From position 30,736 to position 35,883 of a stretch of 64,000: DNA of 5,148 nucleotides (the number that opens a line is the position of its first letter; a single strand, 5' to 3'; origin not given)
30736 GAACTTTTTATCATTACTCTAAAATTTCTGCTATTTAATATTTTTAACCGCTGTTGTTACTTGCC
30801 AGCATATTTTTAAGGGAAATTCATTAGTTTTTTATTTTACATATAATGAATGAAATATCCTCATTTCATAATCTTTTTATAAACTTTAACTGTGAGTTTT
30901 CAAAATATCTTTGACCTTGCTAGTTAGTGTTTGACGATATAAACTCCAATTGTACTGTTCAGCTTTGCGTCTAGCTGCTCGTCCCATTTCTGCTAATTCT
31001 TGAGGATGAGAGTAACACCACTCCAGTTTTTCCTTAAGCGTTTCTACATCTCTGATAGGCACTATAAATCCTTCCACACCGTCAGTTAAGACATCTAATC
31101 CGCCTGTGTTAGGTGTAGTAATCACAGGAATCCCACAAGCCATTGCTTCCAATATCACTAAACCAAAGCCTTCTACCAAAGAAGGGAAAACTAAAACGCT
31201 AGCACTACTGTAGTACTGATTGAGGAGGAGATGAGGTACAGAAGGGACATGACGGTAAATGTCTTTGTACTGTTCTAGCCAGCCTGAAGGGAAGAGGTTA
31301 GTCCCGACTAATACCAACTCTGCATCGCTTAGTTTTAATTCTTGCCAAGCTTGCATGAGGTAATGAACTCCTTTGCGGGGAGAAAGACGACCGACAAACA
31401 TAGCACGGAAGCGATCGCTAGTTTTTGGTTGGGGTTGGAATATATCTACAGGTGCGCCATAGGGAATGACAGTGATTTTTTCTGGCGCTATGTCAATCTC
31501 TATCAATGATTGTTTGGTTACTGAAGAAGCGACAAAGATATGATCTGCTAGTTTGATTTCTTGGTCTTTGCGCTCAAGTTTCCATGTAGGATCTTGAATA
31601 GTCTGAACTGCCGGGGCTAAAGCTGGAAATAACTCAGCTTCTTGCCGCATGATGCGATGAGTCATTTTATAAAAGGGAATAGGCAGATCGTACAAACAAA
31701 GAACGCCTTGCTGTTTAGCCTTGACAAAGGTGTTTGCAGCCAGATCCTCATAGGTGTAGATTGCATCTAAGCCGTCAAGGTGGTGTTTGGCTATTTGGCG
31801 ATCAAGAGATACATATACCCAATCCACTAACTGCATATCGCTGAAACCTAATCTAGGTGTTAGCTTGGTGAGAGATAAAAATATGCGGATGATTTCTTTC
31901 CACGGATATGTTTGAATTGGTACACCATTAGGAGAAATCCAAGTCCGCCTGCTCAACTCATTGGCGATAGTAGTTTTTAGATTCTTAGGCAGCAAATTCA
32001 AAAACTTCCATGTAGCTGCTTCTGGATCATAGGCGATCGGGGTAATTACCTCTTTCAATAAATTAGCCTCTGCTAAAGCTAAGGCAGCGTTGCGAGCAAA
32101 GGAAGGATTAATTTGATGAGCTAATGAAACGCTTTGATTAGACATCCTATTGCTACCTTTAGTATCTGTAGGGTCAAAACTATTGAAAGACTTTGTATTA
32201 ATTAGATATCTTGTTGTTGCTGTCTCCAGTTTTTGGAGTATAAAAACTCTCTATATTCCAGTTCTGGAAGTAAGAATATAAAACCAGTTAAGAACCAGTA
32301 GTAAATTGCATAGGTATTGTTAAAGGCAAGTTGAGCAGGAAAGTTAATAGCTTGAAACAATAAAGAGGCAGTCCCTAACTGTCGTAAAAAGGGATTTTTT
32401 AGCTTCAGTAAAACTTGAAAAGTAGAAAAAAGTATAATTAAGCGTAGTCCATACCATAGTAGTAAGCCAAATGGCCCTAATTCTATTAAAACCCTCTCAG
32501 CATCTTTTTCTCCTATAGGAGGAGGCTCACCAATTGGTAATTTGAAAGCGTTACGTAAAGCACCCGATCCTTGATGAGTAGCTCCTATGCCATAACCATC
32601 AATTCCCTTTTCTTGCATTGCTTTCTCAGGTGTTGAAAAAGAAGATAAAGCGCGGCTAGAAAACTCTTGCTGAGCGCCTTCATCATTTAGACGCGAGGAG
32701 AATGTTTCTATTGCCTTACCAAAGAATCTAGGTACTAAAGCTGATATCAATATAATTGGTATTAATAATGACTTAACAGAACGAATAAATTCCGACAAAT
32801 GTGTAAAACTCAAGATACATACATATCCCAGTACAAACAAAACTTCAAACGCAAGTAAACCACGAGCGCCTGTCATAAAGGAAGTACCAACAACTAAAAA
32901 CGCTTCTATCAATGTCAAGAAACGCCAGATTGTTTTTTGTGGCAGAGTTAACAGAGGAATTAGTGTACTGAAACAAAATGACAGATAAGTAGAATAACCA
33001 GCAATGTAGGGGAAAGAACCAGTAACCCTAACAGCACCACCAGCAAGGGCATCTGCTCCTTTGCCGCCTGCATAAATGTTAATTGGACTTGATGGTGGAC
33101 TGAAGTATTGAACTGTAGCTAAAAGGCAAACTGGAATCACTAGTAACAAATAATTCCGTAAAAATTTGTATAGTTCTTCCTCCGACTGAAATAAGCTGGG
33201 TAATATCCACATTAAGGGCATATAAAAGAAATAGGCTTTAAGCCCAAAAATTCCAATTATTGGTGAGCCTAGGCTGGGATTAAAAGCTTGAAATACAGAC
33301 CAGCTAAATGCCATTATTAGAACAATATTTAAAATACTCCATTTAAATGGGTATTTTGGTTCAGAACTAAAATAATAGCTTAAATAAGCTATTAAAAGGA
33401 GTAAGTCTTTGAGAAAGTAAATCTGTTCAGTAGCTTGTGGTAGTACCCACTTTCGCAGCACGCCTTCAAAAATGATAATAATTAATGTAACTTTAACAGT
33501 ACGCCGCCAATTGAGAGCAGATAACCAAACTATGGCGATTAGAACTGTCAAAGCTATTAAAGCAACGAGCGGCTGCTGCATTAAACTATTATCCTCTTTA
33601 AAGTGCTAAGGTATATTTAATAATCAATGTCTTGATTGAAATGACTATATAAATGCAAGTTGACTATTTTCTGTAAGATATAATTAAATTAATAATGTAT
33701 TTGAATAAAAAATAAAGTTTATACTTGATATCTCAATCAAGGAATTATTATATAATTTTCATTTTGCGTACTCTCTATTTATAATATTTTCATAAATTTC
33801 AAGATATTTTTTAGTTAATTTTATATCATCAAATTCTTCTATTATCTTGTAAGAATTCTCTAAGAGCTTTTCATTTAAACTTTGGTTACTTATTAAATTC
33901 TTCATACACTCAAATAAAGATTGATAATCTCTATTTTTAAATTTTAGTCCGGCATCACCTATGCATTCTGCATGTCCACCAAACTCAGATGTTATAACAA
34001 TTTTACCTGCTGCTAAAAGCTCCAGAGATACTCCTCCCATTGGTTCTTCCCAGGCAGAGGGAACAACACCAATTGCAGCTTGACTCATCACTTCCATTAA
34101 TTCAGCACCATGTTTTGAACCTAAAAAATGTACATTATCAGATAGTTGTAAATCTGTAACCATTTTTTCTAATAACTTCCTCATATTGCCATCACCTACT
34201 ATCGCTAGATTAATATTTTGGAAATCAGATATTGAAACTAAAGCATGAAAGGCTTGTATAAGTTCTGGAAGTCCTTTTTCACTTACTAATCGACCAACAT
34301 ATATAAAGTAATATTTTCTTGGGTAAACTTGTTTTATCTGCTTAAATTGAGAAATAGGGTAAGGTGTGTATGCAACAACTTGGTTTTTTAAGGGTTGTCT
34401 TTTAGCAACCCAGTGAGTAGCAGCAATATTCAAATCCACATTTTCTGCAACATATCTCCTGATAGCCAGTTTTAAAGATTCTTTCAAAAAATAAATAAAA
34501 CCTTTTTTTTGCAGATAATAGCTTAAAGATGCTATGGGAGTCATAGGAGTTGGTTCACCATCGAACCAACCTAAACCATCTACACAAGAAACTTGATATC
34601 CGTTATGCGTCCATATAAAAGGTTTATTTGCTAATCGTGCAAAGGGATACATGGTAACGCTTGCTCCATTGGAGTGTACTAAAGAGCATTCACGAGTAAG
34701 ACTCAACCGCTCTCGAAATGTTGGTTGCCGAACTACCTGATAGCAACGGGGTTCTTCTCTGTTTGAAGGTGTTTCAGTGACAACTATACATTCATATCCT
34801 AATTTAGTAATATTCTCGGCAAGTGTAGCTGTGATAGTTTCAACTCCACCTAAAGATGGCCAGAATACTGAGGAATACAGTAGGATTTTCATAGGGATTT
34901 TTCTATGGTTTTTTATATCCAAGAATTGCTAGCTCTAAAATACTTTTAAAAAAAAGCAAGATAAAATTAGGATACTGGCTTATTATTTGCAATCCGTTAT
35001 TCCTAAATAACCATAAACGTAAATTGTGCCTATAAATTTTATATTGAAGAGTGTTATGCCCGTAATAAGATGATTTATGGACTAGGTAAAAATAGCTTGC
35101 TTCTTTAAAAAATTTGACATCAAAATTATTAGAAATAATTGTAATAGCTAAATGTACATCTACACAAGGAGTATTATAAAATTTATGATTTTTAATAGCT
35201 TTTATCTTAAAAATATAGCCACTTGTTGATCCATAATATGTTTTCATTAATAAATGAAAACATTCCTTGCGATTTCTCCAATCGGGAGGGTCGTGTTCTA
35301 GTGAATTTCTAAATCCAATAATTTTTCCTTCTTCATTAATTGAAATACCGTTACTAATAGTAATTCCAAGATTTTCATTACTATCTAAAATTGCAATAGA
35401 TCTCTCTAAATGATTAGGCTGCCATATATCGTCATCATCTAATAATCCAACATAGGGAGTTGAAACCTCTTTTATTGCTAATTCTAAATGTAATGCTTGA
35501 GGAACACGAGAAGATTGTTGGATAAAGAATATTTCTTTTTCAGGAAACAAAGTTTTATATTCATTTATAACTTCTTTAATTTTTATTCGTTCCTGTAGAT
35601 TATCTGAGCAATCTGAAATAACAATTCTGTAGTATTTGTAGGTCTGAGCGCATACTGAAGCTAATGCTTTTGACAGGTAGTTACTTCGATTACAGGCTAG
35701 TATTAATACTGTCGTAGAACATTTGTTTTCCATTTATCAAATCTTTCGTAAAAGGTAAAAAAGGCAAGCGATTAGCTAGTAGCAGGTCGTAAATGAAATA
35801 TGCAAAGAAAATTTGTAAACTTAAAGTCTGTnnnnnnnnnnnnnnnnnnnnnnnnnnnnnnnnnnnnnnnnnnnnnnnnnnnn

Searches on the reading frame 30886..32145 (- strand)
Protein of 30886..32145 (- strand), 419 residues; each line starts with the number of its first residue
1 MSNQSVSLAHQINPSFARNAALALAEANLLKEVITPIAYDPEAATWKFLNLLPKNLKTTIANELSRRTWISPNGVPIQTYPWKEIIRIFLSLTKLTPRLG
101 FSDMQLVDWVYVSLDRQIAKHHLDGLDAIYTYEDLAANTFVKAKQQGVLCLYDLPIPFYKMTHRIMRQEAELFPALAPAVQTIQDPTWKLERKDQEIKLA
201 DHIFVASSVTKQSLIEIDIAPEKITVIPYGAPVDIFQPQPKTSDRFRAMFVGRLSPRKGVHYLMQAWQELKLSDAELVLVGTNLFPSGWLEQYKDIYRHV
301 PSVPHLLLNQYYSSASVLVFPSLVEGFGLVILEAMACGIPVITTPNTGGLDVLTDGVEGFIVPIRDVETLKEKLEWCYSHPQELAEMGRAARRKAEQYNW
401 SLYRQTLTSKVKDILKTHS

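Call 13: search_protein_families(library=pfam, proteins=[window:30886-32145:-], max_evalue=0.00001)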
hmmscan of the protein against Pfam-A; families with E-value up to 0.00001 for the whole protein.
window:30886-32145:- (419 aa): 4 families
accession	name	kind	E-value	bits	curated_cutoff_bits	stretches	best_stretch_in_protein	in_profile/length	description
PF00534.26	Glycos_transf_1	-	1.2e-32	113.2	26.4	1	236-393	6-171/172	Glycosyl transferases group 1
PF13692.12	Glyco_trans_1_4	-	8.4e-31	107.6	27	1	247-378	3-140/142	Glycosyl transferases group 1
PF20706.3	GT4-conflict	-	2.5e-13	50.2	26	1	238-401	190-379/385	Family 4 Glycosyltransferase in conflict systems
PF13524.12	Glyco_trans_1_2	-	1.1e-10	42.1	25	1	265-397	7-131/144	Glycosyl transferase-like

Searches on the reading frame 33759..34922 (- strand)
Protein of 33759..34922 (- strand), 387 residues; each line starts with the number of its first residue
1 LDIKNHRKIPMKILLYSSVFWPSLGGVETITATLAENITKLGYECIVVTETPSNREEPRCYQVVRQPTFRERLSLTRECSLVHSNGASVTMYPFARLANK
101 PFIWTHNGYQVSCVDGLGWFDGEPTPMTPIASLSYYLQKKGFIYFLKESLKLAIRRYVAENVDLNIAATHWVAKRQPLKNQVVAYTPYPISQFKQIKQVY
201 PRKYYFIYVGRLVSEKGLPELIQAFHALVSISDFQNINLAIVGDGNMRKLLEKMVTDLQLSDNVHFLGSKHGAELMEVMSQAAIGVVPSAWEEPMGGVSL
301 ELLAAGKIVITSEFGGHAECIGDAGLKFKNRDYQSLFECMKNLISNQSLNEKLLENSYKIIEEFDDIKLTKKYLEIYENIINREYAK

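Call 13: search_protein_families(library=pfam, proteins=[window:33759-34922:-], max_evalue=0.00001)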
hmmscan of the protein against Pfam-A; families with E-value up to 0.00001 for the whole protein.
window:33759-34922:- (387 aa): 3 families
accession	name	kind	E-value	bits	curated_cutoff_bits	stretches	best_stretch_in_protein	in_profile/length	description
PF00534.26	Glycos_transf_1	-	5.2e-33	114.4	26.4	1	193-359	5-171/172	Glycosyl transferases group 1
PF13692.12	Glyco_trans_1_4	-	2.6e-26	93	27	1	205-346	3-142/142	Glycosyl transferases group 1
PF13439.12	Glyco_transf_4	-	2.2e-06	28.2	28.5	0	25-174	2-146/170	Glycosyltransferase Family 4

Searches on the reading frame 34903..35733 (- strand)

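Call 12: search_protein_families(library=pfam, proteins=[window:34903-35733:-], max_evalue=0.00001)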
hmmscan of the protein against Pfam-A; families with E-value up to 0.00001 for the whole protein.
window:34903-35733:- (276 aa): 2 families
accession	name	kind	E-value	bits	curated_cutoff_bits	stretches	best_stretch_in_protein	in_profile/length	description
PF00535.33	Glycos_transf_2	-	1.7e-14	54.5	23.3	1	8-140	1-127/168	Glycosyl transferase family 2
PF13641.12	Glyco_tranf_2_3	-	8.8e-08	32.9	27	1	7-119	3-114/230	Glycosyltransferase like family 2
